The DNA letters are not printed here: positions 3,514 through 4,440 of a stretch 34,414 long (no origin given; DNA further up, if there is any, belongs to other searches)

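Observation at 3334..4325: AT-rich convergent membrane-protein pair (108 aa and 208 aa) with stop codons 3 nt apart; candidate Abi/Sie-type system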

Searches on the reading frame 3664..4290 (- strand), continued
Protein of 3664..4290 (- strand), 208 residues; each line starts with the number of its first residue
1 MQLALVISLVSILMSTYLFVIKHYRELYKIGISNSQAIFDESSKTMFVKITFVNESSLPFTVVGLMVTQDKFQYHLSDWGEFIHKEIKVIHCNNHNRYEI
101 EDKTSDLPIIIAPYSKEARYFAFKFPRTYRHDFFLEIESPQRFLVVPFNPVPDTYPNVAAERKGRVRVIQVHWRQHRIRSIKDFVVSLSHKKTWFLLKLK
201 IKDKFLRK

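Call 49: fold_search(model_id=the predicted structure, library=viral)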
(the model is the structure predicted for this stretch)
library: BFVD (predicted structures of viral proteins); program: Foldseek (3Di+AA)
matches with E <= 10: 604; with E <= 0.001: 3
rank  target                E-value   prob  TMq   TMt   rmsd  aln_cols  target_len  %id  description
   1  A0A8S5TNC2            4.9e-05  1.00  0.44  0.45   9.1       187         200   16  Uncharacterized protein [Siphoviridae sp. ctamP19]
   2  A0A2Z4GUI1            1.9e-04  1.00  0.41  0.47   8.6       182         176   12  (no name in the UniProt tables at hand)
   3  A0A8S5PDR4            2.7e-04  1.00  0.38  0.45   7.6       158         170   14  Uncharacterized protein [Siphoviridae sp. ctorp6]
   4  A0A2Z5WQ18            5.4e-03  1.00  0.40  0.54   7.3       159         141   15  (no name in the UniProt tables at hand)
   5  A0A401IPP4            9.7e-03  0.99  0.25  0.27   9.5       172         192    8  Wsv311-like protein [Sesarmops intermedium nimavirus]
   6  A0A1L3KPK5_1          1.0e-02  0.99  0.29  0.09   9.7       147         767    8  Putative glycoprotein [Shahe bunya-like virus 2]
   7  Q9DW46                1.3e-02  0.90  0.25  0.15  13.2       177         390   12  Pr150 [Rat cytomegalovirus (strain Maastricht)]
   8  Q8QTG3                1.6e-02  0.91  0.26  0.26  11.8       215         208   10  WSSV058 [White spot syndrome virus]
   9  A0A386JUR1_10         1.9e-02  0.82  0.24  0.05  20.6       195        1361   13  Replicase polyprotein 1ab [Planarian secretory cell nidovirus]
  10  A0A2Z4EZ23            2.0e-02  0.75  0.24  0.16  17.6       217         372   10  (no name in the UniProt tables at hand)
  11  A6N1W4                2.1e-02  0.94  0.34  0.39  13.8       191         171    8  Uncharacterized protein [Microbacterium phage Min1]
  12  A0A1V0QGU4            2.1e-02  0.75  0.28  0.33  16.2       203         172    9  SWPV1-144 [Shearwaterpox virus]
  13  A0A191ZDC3            2.2e-02  0.97  0.29  0.26   9.0       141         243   12  Putative coagulation factor 5/8 domain-containing protein [Erwinia phage vB_EamP_Gutmeister]
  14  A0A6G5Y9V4            2.2e-02  0.91  0.23  0.20   8.0       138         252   12  (no name in the UniProt tables at hand)
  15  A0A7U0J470            2.4e-02  0.97  0.28  0.32   5.7       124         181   14  (no name in the UniProt tables at hand)
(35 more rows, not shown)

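Call 54: find_related_loci(query=window:3664-4290:-, collection=genome_contigs, flank=4000)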
Query window:3664-4290:- (208 aa) in genome_contigs; peptide patterns used: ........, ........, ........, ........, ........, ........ (x = any residue, [..] = any of these).
76 stretches matched a pattern, but none encodes a relative of the query by tblastn (E <= 1e-3).

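Call 55: find_encoding_contigs(protein=P0004, flank=3500, max_places=3)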
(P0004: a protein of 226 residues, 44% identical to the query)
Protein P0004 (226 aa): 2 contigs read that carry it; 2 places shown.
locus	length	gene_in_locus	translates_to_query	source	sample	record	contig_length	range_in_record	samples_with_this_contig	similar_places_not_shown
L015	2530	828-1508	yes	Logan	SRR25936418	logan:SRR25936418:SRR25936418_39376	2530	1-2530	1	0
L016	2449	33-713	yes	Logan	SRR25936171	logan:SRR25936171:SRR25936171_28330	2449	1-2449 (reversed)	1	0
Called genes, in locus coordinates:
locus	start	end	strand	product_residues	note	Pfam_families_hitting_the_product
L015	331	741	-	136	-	PF05263:DUF722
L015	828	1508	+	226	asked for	-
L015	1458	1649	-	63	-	-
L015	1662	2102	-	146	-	PF07374:DUF1492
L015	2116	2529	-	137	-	?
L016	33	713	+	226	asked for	-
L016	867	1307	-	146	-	PF07374:DUF1492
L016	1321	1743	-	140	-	-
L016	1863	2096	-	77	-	-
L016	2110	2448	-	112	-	?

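Call 56: find_encoding_contigs(protein=P0006, flank=3500, max_places=3)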
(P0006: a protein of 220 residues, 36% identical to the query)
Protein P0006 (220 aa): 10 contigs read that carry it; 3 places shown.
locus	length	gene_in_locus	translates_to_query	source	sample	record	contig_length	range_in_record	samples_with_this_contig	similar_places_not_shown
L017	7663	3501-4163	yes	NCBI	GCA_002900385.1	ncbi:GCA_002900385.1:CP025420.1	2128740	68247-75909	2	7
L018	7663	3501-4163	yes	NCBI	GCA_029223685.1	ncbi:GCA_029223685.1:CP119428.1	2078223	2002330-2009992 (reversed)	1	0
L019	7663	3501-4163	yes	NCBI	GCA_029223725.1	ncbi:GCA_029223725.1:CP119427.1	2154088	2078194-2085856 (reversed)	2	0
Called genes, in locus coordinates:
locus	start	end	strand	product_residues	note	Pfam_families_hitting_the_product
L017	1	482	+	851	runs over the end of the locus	PF01624:MutS_I, PF05188:MutS_II, PF05192:MutS_III, PF05190:MutS_IV, PF00488:MutS_V, PF27441:MutS_C (weak)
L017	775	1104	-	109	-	PF01022:HTH_5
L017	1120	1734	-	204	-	PF03596:Cad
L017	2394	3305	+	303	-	-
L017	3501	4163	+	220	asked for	-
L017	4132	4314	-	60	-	-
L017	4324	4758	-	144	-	PF07374:DUF1492 (weak)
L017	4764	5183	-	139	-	PF07374:DUF1492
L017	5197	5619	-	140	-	-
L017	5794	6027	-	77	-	-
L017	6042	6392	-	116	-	-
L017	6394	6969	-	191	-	-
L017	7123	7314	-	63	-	-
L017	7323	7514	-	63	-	-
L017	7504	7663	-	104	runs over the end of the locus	-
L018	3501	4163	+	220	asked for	-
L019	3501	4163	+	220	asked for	-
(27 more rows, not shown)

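Call 57: find_encoding_contigs(protein=P0007, flank=3500, max_places=3)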
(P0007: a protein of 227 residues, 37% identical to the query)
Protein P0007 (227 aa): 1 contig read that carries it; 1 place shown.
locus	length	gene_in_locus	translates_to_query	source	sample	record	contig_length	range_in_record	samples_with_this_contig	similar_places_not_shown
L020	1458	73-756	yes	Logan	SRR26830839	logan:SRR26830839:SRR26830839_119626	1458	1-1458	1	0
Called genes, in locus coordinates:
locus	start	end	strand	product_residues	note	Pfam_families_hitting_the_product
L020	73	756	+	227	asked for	-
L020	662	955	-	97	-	-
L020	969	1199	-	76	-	PF12844:HTH_19, PF01381:HTH_3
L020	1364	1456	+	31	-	?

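Call 67: search_dna_similar(query=window:3664-4290:-, collection=plasmids, mode=protein, max_evalue=0.01)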
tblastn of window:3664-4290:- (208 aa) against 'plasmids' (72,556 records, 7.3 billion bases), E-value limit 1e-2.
Records with a match: 1; places in all: 1; records where one place covers at least 80% of the query: 1.
Best place of each record, by identity: <60% 1.
By first word of the organism name: Streptococcus 1.
By predicted mobility (MOB-suite, as given by PLSDB): non-mobilizable 1.
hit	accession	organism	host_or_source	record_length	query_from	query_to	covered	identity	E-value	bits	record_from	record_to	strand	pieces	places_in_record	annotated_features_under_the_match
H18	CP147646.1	Streptococcus agalactiae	Homo sapiens,mixed ...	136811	3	180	86%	39.9%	3e-35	138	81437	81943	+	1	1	hypothetical protein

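Call 75: search_protein_families(library=padloc, proteins=[P0002, P0006, P0011], max_evalue=0.01)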
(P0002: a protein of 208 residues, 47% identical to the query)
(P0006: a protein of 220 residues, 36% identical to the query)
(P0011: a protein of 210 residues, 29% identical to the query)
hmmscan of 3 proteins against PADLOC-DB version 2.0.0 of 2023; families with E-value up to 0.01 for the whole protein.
P0002 (208 aa): 0 families

P0006 (220 aa): 0 families

P0011 (210 aa): 0 families

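Call 76: search_protein_families(library=ncbifam, proteins=[window:3664-4290:-], max_evalue=0.01)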
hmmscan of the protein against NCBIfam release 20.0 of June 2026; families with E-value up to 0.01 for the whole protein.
window:3664-4290:- (208 aa): 0 families

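Call 80: find_encoding_contigs(protein=P0001, flank=5000, max_places=8)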
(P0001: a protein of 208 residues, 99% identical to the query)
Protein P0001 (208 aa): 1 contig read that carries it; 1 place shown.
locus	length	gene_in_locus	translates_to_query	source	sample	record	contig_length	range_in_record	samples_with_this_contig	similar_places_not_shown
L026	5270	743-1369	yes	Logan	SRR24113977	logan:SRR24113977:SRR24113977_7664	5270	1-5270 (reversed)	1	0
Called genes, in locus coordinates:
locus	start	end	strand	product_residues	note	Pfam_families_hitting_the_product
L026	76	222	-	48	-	-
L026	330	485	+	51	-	-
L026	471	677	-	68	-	PF01381:HTH_3, PF12844:HTH_19 (weak), PF13443:HTH_26 (weak), PF13560:HTH_31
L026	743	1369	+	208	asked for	-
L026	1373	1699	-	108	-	-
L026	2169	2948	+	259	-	PF01381:HTH_3 (weak), PF00717:Peptidase_S24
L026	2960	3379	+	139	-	-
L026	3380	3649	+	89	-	PF13783:DUF4177 (weak)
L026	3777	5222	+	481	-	PF00239:Resolvase, PF07508:Recombinase, PF13408:Zn_ribbon_recom (weak)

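Call 81: find_encoding_contigs(protein=window:3664-4290:-, flank=5000, max_places=8)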
Protein window:3664-4290:- (208 aa): 24 contigs read that carry it; 8 places shown.
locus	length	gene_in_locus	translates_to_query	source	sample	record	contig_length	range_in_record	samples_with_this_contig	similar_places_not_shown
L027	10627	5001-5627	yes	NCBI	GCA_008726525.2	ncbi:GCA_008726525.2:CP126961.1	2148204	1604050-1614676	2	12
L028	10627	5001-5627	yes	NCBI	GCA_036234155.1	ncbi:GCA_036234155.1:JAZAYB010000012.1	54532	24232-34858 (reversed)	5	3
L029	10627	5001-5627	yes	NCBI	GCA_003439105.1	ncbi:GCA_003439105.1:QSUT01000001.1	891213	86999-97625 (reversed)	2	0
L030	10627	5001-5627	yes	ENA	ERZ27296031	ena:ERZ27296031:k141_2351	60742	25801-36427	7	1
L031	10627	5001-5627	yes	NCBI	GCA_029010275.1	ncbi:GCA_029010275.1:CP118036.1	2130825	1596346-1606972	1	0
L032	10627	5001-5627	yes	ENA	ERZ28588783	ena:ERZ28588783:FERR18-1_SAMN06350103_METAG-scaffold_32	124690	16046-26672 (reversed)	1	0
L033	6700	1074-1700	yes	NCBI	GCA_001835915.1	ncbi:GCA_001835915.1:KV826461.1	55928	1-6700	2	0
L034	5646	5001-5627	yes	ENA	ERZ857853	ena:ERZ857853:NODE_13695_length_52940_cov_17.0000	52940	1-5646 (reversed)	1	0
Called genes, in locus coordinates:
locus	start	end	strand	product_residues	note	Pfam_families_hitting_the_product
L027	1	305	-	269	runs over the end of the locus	PF13479:AAA_24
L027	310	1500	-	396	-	PF04851:ResIII (faint), PF00270:DEAD (weak)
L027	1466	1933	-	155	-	-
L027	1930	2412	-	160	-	PF05565:Sipho_Gp157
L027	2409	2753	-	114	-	-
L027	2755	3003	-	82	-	-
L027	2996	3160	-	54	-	-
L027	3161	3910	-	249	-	PF07852:DUF1642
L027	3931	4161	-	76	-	-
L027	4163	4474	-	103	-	-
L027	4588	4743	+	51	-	-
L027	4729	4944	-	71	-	PF12844:HTH_19 (weak), PF13443:HTH_26 (weak), PF13560:HTH_31, PF01381:HTH_3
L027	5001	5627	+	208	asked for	-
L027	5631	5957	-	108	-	-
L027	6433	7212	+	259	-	PF01381:HTH_3 (weak), PF00717:Peptidase_S24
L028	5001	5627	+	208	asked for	-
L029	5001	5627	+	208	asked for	-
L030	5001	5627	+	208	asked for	-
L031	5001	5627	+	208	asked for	-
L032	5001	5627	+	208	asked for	-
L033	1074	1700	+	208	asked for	-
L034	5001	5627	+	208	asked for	-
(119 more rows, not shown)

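Call 100: find_homologous_proteins(query=A1, max_evalue=0.001)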
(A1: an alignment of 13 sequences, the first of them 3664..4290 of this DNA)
Query A1 (13 sequences) (208 aa, profile of the alignment): 9 proteins with E <= 0.001 among 1242 candidates.
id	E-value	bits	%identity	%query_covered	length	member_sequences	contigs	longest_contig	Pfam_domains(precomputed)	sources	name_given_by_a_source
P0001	2.9e-70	255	99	100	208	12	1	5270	-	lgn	-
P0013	3.6e-65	238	27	63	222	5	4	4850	-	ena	-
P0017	5.5e-65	237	26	72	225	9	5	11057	-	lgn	-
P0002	3.5e-64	235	47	91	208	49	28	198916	-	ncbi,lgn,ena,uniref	ncbi:hypothetical protein [Streptococcus lutetiensis]|uniref:hypothetical protein n=1 Tax=Streptococ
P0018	3.1e-62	228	28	60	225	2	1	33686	-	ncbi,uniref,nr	ncbi:hypothetical protein [Lactococcus lactis]|uniref:hypothetical protein n=1 Tax=Lactococcus lacti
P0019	3.6e-60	222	43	98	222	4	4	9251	-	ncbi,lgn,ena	-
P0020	6.9e-60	221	27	60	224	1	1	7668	-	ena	-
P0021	1.9e-58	216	43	98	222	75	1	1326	-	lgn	-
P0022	2.8e-56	209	27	62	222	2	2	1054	-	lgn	-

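Call 101: find_encoding_contigs(protein=P0018, flank=5000, max_places=2)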
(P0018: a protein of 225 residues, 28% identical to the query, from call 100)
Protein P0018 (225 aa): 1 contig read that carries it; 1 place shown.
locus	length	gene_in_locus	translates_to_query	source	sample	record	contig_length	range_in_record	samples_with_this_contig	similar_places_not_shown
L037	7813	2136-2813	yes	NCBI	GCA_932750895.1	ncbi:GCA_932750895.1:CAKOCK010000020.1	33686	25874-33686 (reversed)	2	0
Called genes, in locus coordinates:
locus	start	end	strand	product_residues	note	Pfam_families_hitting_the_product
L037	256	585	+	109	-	-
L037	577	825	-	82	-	-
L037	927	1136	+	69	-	-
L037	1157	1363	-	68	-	-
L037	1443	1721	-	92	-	-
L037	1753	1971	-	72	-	-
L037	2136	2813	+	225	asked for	-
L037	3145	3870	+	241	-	PF01381:HTH_3, PF12844:HTH_19, PF13560:HTH_31 (weak), PF00717:Peptidase_S24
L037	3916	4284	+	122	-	-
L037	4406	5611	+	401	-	PF22022:Phage_int_M (faint), PF14659:Phage_int_SAM_3, PF00589:Phage_integrase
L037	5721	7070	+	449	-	PF08245:Mur_ligase_M, PF08353:MurT_C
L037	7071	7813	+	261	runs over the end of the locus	PF07685:GATase_3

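Call 102: find_encoding_contigs(protein=P0017, flank=5000, max_places=2)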
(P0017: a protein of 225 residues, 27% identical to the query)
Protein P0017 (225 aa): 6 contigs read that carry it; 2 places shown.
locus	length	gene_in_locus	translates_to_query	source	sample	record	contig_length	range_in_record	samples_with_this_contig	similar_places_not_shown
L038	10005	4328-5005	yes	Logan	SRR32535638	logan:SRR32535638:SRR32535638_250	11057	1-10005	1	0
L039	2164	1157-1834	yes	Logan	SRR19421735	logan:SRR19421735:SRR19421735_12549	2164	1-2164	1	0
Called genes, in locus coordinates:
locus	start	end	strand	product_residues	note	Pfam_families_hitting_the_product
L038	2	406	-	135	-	?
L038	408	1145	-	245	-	PF03837:RecT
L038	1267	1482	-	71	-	PF07193:DUF1408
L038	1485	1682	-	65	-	PF12844:HTH_19, PF13443:HTH_26, PF01381:HTH_3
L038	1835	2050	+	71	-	-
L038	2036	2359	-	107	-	-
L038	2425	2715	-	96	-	-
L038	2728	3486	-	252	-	PF02498:Bro-N, PF03374:ANT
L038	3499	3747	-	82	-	PF01381:HTH_3, PF13384:HTH_23 (faint), PF13560:HTH_31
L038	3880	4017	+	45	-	PF07295:DUF1451, PF09723:Zn_ribbon_8 (weak)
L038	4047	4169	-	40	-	-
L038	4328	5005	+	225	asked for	-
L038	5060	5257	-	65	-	-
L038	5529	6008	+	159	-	PF06543:Lac_bphage_repr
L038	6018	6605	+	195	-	-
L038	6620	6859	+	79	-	-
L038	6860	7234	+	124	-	PF08000:bPH_1, PF14470:bPH_3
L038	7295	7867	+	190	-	PF12869:tRNA_anti-like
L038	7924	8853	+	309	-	PF10546:P63C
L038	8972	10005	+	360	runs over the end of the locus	PF14657:Arm-DNA-bind_4, PF14659:Phage_int_SAM_3, PF22022:Phage_int_M (weak), PF00589:Phage_integrase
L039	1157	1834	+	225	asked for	-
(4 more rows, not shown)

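Call 103: search_dna_similar(query=P0017, collection=phages, mode=protein, max_evalue=0.001, max_rows=30)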
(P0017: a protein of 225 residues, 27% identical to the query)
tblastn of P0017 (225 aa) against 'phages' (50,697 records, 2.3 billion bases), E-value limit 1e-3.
Records with a match: 3; places in all: 3; records where one place covers at least 80% of the query: 0.
Best place of each record, by identity: <60% 3.
By first word of the organism name: Streptococcus 1; Bacteriophage 1; Faecalibacterium 1.
By host as written in the record: Streptococcus uberis C5072 1; - 1; Faecalibacterium sp. HTF-238 1.
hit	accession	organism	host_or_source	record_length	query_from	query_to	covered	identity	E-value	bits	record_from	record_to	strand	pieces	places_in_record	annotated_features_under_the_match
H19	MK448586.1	Streptococcus satellite phage Javan627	Streptococcus uberis C5072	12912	5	183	80%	28.9%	2e-8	60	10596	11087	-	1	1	hypothetical protein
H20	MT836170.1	Bacteriophage sp.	human fecal samples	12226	5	176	76%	24.9%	5e-5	49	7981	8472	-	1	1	record has no annotation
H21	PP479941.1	Faecalibacterium phage Aster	Faecalibacterium sp. HTF-238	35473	5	176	76%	24.4%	2e-4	47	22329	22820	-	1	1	hypothetical protein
